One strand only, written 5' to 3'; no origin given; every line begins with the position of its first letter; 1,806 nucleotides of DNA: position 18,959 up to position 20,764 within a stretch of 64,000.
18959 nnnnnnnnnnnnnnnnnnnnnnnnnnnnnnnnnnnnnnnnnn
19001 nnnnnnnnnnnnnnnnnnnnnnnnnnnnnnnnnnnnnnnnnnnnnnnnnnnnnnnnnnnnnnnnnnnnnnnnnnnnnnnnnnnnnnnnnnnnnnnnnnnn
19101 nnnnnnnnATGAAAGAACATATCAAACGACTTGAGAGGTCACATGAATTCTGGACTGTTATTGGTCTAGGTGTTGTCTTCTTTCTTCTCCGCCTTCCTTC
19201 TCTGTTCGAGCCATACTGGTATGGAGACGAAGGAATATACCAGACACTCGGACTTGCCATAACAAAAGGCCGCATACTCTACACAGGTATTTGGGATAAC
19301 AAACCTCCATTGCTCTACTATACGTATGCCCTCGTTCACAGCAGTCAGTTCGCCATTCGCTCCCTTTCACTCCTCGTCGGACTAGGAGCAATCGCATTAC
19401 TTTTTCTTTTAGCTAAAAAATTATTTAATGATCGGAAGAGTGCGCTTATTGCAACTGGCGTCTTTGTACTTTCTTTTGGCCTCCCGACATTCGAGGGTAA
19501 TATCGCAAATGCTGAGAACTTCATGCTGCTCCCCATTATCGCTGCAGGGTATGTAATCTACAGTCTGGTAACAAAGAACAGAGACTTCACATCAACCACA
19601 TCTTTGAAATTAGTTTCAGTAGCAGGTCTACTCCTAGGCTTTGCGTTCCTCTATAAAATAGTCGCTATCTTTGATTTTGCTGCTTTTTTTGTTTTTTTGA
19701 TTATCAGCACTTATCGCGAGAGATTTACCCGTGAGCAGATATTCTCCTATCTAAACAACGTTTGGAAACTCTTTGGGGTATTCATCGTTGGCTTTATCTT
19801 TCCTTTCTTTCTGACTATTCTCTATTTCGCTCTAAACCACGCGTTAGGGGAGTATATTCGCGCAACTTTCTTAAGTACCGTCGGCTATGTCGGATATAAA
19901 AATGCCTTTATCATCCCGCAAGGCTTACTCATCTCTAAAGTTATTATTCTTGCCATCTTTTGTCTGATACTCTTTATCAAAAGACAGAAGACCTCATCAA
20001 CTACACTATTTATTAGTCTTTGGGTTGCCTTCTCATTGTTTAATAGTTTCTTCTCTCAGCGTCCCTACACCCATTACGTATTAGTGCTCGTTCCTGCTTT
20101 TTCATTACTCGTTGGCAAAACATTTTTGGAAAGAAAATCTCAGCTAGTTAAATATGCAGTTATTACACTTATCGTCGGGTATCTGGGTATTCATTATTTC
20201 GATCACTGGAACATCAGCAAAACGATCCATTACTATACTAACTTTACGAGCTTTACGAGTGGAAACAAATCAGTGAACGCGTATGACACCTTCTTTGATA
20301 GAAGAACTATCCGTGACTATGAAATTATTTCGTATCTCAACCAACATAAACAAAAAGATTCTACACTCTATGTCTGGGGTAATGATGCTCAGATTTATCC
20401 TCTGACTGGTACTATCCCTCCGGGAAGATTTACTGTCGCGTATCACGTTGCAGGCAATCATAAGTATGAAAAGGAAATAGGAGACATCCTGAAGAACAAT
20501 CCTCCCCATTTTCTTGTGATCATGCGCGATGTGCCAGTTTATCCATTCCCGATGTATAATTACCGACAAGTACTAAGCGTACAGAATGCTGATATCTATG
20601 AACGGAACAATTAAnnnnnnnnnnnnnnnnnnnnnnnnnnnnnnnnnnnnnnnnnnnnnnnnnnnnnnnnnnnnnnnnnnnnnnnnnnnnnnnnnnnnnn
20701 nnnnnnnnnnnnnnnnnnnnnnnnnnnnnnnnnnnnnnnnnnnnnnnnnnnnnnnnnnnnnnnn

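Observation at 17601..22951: Five-gene envelope glycan cluster combining a processive GT2, a GT-C (ArnT/PMT-like), a small membrane protein, a MraY/WecA-like phosphotransferase and a DPPR-synthase-like UbiA prenyltransferase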

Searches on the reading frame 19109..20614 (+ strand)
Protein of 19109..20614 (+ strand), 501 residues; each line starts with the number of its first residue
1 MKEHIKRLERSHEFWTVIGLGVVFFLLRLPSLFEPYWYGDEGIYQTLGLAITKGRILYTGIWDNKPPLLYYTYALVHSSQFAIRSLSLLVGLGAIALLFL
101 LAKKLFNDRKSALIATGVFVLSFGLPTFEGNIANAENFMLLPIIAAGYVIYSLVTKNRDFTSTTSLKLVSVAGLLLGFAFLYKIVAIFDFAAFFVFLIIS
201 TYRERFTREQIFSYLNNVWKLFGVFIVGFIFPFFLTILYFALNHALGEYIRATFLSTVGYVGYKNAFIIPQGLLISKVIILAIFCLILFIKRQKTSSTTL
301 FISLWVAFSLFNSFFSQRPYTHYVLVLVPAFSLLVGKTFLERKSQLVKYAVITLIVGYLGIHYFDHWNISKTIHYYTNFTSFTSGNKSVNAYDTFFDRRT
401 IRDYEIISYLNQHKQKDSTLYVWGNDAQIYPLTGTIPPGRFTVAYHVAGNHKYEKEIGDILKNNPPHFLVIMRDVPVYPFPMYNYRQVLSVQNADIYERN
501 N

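Call 3: search_protein_families(library=pfam, proteins=[window:19109-20614:+], max_evalue=0.01)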
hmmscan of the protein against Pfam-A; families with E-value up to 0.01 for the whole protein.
window:19109-20614:+ (501 aa): 2 families
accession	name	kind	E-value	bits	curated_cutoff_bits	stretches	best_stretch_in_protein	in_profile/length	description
PF13231.12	PMT_2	-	4.3e-11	43.7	26.1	1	69-212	6-143/160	Dolichyl-phosphate-mannose-protein mannosyltransferase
PF02366.24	PMT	-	7.7e-08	32.6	22.7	1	77-243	79-240/245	Dolichyl-phosphate-mannose-protein mannosyltransferase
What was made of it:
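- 19109..20614 (+): g2: a GT-C glycosyltransferase of 501 aa (PMT_2/GT39-GT83-like). It is the inferred extracytoplasmic pentofuranosyltransferase. Pfam PMT_2 scores 43.7 bits against a cutoff of 26.1, and PMT scores 32.6 against 22.7 (call 3).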

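Call 4: search_protein_families(library=ncbifam, proteins=[window:19109-20614:+], max_evalue=0.01)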
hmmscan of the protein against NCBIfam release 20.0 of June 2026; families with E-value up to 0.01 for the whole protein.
window:19109-20614:+ (501 aa): 0 families

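Call 12: search_solved_structures(query=window:19109-20614:+, max_evalue=1)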
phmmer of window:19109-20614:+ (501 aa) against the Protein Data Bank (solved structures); distinct sequences matched with E-value up to 1: 3.
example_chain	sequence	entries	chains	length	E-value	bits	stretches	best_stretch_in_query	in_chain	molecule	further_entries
1w63_M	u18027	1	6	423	0.3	12.9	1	135-206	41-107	ADAPTOR-RELATED PROTEIN COMPLEX 1, MU 1 SUBUNIT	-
6cri_M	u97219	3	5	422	0.3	12.9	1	135-206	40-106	AP-1 complex subunit mu-1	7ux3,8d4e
4hmy_M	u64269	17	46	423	0.3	12.9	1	135-206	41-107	AP-1 complex subunit mu-1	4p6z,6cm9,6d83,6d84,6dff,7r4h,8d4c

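Call 23: find_homologous_proteins(query=window:19109-20614:+, max_evalue=0.001)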
Query window:19109-20614:+ (501 aa): 2013 proteins with E <= 0.001 among 8000 candidates; the best 120 are listed.
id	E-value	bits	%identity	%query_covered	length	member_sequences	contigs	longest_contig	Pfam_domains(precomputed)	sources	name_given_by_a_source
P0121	9.5e-294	993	100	90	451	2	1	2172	PF02366.25,PF13231.13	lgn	-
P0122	1.3e-231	788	70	100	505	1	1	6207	PF13231.13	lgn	-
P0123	1.2e-206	705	62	100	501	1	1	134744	PF13231.13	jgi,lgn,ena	-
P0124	8.9e-205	699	61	100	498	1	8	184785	PF02366.25,PF13231.13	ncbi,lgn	-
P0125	1.1e-204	699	62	100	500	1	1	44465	PF02366.25,PF13231.13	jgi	jgi:4-amino-4-deoxy-L-arabinose transferase-like glycosyltransferase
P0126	3.3e-204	697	62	100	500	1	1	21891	PF13231.13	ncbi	-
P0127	5.1e-204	697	61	100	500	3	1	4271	PF02366.25,PF13231.13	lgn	-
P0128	6.0e-204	696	63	100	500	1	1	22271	PF02366.25,PF13231.13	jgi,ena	-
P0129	4.6e-203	694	62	100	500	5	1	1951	PF13231.13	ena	-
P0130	4.4e-198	677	59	100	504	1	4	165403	PF13231.13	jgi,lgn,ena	-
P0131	3.0e-185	635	57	100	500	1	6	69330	PF02366.25,PF13231.13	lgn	-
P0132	5.3e-180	617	58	99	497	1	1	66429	PF02366.25,PF13231.13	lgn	-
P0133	3.0e-178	612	57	100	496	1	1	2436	PF13231.13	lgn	-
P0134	9.8e-178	610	58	100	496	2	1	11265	PF13231.13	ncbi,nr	ncbi:MAG TPA: glycosyltransferase family 39 protein [Patescibacteria group bacterium]|nr:glycosyltra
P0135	1.1e-177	610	56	100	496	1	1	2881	PF13231.13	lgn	-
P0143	3.1e-159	549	51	100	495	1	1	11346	PF27757.1,PF13231.13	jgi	jgi:4-amino-4-deoxy-L-arabinose transferase-like glycosyltransferase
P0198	1.7e-134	467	46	99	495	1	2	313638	PF13231.13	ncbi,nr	ncbi:MAG TPA: glycosyltransferase family 39 protein [Candidatus Saccharimonadales bacterium]|nr:glyc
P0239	1.2e-132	461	44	100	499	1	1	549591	PF13231.13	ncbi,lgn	-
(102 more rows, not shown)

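Call 28: search_protein_families(library=pfam, proteins=[P0143, window:19109-20614:+], max_evalue=1)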
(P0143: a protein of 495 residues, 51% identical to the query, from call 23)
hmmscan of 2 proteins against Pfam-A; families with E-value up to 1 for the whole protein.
P0143 (495 aa): 1 family
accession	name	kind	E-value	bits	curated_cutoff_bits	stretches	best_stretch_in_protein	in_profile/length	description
PF13231.12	PMT_2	-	3.9e-09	37.4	26.1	1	71-201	12-138/160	Dolichyl-phosphate-mannose-protein mannosyltransferase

window:19109-20614:+ (501 aa): 4 families
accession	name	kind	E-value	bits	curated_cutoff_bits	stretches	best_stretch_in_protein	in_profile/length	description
PF13231.12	PMT_2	-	4.3e-11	43.7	26.1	1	69-212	6-143/160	Dolichyl-phosphate-mannose-protein mannosyltransferase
PF02366.24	PMT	-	7.7e-08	32.6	22.7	1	77-243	79-240/245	Dolichyl-phosphate-mannose-protein mannosyltransferase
PF19545.4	DUF6069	-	0.16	12.5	27.2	1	85-154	52-124/129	Family of unknown function (DUF6069)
PF18411.6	Annexin_2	-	0.27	11.9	25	1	376-425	17-65/93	Annexin-like domain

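Call 41: predict_structure(alignment_id=A2)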
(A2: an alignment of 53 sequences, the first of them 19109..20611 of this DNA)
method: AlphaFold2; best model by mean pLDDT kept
length: 501 residues; sequences in the alignment: 53
mean_pLDDT: 88.0   pTM: 0.89
mean pLDDT of the five models: 88.0, 87.7, 87.7, 86.3, 86.0
residues with pLDDT >= 90: 316; 70-90: 135; 50-70: 35; < 50: 15
segments of 3 or more residues with pLDDT < 50: 257-270
pLDDT, mean of each block of 10 residues (from residue 1): 85 94 94 77 89 81 68 89 92 97 96 97 82 77 98 89 93 96 91 97 91 94 97 87 76 55 40 78 96 95 96 74 84 97 93 92 75 92 94 88 93 91 93 92 88 93 95 92 94 94 79
secondary structure, 60 per line:
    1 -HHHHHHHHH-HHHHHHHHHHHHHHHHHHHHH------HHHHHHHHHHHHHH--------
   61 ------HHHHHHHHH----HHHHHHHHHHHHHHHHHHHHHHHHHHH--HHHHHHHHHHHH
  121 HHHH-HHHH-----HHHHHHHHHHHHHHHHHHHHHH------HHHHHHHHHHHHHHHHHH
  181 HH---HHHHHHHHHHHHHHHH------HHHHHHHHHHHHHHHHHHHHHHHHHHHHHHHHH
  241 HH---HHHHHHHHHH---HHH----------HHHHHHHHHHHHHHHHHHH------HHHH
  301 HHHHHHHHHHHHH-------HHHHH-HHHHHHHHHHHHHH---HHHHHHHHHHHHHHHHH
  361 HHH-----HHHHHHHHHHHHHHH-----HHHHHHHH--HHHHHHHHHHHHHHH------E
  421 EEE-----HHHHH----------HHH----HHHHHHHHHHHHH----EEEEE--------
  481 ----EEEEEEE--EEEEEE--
elements in order: H2-10 H12-32 H39-52 H67-75 H80-106 H109-124 H126-129 H135-156 H163-182 H186-201 H208-242 H246-255 H272-290 H297-313 H321-325 H327-340 H344-363 H369-383 H389-396 H399-413 E420-423 H429-433 H451-463 E468-472 E485-491 E494-499
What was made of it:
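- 19109..20614 (+): The AF2 model has pLDDT 88 and pTM 0.89 (call 41).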

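Call 44: fold_search(model_id=the predicted structure, library=pdb)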
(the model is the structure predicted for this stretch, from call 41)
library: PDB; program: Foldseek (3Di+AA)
matches with E <= 10: 389; with E <= 0.001: 23
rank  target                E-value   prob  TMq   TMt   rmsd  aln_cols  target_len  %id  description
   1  7e9s_A                3.7e-07  1.00  0.46  0.29  11.2       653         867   10  Archaeal oligosaccharyltransferase AglB from Archaeoglobus fulgidus in complex with an inhibitory peptide and a dolich (released 2021-09-08)
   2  3waj                  1.2e-06  1.00  0.46  0.31  15.1       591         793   12  Crystal structure of the Archaeoglobus fulgidus oligosaccharyltransferase (O29867_ARCFU) complex with Zn and sulfate (released 2013-10-30)
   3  5f15                  1.3e-06  1.00  0.49  0.46  13.7       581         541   14  Crystal Structure of ArnT from Cupriavidus metallidurans bound to Undecaprenyl phosphate (released 2016-02-17)
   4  3wak                  2.9e-06  1.00  0.45  0.28  13.8       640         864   11  Crystal structure of the Archaeoglobus fulgidus oligosaccharyltransferase (O29867_ARCFU) in the apo form (released 2013-10-30)
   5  9n9j_I                3.8e-06  1.00  0.50  0.38  11.4       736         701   12  Structure of a GRP94 folding intermediate engaged with a CCDC134- and FKBP11-bound secretory translocon (released 2025-11-19)
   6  8b6l_I                3.8e-06  1.00  0.46  0.36  14.5       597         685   12  Subtomogram average of the human Sec61-TRAP-OSTA-translocon (released 2022-12-07)
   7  8age_A                4.9e-06  1.00  0.49  0.39  12.5       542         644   13  Structure of yeast oligosaccharylransferase complex with acceptor peptide bound (released 2022-12-07)
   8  8agc_A                1.2e-05  1.00  0.52  0.40  13.0       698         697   11  Structure of yeast oligosaccharylransferase complex with lipid-linked oligosaccharide and non-acceptor peptide bound (released 2022-12-07)
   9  6ftg_5                1.6e-05  1.00  0.41  0.33  18.0       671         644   11  Subtomogram average of OST-containing ribosome-translocon complexes from canine rough microsomal membranes (released 2018-03-21)
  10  5ezm                  2.2e-05  1.00  0.50  0.47  13.7       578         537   14  Crystal Structure of ArnT from Cupriavidus metallidurans in the apo state (released 2016-02-17)
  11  7oci_F                2.6e-05  1.00  0.50  0.41  12.7       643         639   12  Cryo-EM structure of yeast Ost6p containing oligosaccharyltransferase complex (released 2022-02-16)
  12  6s7o_A                3.6e-05  1.00  0.46  0.37  12.2       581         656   13  Cryo-EM structure of human oligosaccharyltransferase complex OST-A (released 2019-12-18)
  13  7zlh_A                6.9e-05  1.00  0.46  0.37  11.6       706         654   12  Cryo-EM structure of C-mannosyltransferase CeDPY19, in apo state, bound to CMT2-Fab and anti-Fab nanobody (released 2023-01-11)
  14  7zli_A                7.2e-05  1.00  0.49  0.39  11.2       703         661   11  Cryo-EM structure of C-mannosyltransferase CeDPY19, in complex with Dol25-P-Man and bound to CMT2-Fab and anti-Fab nan (released 2023-01-11)
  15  9i5k_A                1.3e-04  1.00  0.45  0.46   9.3       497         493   12  Structure of the Chaetomium thermophilum Pmt4 homodimer (C2 symmetry) (released 2025-12-24)
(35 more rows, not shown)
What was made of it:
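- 19109..20614 (+): Foldseek results are in call 44.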

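Call 46: find_encoding_contigs(protein=P0198, flank=10000, max_places=2)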
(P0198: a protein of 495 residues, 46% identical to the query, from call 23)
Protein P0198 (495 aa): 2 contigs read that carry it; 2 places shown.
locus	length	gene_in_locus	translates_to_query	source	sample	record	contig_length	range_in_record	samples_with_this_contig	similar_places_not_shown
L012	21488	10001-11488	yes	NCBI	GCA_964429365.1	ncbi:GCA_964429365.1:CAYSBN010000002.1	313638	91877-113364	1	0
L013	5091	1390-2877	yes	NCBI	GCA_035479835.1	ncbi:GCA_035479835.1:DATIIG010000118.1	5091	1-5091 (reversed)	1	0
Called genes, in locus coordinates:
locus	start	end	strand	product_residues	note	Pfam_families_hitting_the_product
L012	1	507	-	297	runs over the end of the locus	PF00226:DnaJ, PF01556:DnaJ_C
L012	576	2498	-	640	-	PF00012:HSP70, PF06723:MreB_Mbl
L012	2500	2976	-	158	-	PF01025:GrpE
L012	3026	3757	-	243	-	PF03444:WHD_HrcA (weak), PF01628:HrcA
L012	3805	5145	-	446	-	-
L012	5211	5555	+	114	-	-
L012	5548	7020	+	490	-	PF00133:tRNA-synt_1, PF09334:tRNA-synt_1g, PF00133:tRNA-synt_1, PF01406:tRNA-synt_1e (weak), PF19303:Anticodon_3 (faint), PF08264:Anticodon_1 (weak)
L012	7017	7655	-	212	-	PF00657:Lipase_GDSL, PF13472:Lipase_GDSL_2, PF04311:DUF459 (faint)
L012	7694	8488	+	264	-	PF01026:TatD_DNase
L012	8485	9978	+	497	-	PF13632:Glyco_trans_2_3 (weak)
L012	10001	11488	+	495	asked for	PF13231:PMT_2 (weak)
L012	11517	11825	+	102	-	-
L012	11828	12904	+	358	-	PF00953:Glycos_transf_4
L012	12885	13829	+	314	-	PF01040:UbiA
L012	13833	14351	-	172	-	PF00561:Abhydrolase_1 (weak), PF07819:PGAP1 (weak), PF02450:LCAT (faint)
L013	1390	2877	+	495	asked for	PF13231:PMT_2 (weak)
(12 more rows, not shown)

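Call 47: find_encoding_contigs(protein=P0239, flank=10000, max_places=2)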
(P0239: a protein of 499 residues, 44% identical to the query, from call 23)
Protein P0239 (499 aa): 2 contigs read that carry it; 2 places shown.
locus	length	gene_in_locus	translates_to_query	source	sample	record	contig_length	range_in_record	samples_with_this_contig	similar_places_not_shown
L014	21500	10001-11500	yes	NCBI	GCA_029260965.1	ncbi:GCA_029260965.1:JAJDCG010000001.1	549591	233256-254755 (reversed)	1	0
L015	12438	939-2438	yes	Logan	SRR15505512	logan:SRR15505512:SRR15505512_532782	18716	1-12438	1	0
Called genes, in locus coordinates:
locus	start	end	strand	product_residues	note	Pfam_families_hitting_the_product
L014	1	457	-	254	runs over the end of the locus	PF03575:Peptidase_S51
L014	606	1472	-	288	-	PF00226:DnaJ, PF01556:DnaJ_C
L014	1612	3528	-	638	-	PF00012:HSP70, PF06723:MreB_Mbl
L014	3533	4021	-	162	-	PF01025:GrpE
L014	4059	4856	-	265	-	PF03444:WHD_HrcA (faint), PF01628:HrcA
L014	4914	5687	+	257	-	PF18895:T4SS_pilin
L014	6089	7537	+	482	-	PF00133:tRNA-synt_1 (weak), PF09334:tRNA-synt_1g, PF00133:tRNA-synt_1, PF01406:tRNA-synt_1e (weak), PF19303:Anticodon_3 (weak), PF08264:Anticodon_1 (weak)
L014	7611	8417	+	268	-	PF01026:TatD_DNase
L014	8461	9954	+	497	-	-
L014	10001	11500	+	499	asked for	PF13231:PMT_2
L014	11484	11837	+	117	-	-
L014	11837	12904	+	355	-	PF00953:Glycos_transf_4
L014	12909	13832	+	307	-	PF01040:UbiA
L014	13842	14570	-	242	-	PF08308:PEGA, PF18348:SH3_16 (faint), PF06347:SH3_4 (weak), PF08239:SH3_3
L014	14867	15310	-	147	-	-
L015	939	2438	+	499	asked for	PF13231:PMT_2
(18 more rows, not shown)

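Call 54: search_solved_structures(query=A2, max_evalue=1, show_alignments=1)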
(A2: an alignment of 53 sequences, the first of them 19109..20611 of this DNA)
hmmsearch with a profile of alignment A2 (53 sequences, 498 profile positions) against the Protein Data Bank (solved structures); distinct sequences matched with E-value up to 1: 1.
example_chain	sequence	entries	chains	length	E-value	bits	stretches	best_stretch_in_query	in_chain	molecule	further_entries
5yyl_C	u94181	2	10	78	0.81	11.7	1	179-238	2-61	Apisimin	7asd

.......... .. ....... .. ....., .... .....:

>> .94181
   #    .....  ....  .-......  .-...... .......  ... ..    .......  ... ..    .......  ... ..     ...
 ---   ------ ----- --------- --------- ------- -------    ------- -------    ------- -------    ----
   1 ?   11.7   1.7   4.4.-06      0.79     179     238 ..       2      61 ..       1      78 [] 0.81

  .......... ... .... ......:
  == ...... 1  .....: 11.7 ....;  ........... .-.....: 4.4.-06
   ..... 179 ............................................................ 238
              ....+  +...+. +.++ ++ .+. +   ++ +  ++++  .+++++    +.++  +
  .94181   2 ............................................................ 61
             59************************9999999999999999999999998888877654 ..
